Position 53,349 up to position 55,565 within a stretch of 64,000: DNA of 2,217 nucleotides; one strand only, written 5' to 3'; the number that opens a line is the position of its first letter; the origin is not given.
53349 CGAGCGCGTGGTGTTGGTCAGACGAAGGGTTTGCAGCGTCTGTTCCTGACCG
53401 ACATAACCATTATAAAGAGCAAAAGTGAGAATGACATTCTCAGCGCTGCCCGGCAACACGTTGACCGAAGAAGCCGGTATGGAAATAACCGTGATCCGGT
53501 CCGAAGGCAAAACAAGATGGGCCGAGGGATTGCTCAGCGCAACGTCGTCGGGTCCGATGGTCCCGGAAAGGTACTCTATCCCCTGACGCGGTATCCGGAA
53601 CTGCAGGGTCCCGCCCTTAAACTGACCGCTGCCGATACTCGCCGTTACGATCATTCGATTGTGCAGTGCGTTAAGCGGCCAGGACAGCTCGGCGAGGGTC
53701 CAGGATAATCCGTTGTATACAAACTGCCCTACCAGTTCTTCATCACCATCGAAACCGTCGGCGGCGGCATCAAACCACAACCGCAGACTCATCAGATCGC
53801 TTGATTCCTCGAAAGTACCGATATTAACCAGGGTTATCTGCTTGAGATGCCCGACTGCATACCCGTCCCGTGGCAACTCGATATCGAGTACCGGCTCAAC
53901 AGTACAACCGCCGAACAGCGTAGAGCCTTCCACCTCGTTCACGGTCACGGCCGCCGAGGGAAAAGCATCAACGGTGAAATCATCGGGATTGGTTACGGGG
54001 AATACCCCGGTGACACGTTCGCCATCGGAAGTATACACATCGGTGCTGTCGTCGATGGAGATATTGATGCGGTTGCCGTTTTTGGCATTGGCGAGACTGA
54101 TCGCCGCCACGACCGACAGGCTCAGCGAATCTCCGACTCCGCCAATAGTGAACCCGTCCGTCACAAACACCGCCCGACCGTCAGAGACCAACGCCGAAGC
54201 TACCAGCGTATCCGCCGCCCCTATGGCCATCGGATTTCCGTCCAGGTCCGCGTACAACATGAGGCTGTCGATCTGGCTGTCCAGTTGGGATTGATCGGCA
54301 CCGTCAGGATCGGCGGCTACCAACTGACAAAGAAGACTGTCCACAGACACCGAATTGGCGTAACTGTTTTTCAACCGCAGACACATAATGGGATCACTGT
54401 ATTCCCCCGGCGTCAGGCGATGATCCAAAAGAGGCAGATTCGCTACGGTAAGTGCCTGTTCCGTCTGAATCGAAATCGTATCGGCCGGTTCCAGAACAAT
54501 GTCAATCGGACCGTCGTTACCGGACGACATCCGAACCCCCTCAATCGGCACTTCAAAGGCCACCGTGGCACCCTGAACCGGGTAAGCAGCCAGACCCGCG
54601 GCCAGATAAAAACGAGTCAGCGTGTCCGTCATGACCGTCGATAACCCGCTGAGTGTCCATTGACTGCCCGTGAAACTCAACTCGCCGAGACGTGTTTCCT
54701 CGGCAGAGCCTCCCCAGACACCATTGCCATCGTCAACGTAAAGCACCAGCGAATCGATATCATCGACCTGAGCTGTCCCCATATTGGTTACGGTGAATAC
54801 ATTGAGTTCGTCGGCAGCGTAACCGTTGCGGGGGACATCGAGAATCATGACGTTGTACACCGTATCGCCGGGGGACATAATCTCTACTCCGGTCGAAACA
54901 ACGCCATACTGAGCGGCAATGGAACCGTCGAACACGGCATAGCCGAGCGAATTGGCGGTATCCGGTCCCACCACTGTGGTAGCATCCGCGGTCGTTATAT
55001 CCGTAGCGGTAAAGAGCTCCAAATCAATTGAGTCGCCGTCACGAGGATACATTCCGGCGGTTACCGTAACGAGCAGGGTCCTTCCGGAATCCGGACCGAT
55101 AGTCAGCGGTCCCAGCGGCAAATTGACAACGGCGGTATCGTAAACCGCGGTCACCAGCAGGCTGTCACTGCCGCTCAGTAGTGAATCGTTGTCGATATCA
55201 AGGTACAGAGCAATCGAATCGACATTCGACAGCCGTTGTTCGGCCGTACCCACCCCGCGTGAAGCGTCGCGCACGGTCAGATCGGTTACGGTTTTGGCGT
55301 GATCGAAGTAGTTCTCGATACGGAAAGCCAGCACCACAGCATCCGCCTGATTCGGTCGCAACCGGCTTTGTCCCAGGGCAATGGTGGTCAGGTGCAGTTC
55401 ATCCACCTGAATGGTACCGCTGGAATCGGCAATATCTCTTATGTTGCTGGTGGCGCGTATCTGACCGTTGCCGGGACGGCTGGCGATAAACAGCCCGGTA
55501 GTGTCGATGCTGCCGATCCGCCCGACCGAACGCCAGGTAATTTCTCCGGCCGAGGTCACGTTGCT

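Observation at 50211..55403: About 1730 aa of repeated 155-170-aa modules with no family I can assign, organised as alternating A/B pairs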

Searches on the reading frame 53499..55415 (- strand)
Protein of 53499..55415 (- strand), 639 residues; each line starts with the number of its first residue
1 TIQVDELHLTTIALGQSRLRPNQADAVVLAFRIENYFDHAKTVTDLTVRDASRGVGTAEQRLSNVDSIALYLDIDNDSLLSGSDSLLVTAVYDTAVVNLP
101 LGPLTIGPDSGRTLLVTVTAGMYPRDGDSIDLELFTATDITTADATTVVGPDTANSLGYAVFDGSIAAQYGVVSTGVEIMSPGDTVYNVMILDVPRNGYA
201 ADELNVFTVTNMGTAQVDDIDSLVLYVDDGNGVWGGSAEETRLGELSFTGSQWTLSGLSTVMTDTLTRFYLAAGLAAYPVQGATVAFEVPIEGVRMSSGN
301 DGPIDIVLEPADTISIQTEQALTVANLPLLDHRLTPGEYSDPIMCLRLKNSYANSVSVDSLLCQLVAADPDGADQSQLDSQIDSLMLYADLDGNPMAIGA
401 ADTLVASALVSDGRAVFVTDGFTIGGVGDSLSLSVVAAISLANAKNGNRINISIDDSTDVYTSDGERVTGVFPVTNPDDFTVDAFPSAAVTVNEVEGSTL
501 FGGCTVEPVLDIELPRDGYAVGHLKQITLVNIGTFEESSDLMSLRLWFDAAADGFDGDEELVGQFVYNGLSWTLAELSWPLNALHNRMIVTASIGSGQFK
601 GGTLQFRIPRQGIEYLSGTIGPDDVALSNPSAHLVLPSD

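Call 10: find_homologous_proteins(query=window:53499-55415:-, max_evalue=0.001)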
Query seq(639 aa): 8000 candidates shared short words with the query, none scored E <= 0.001.
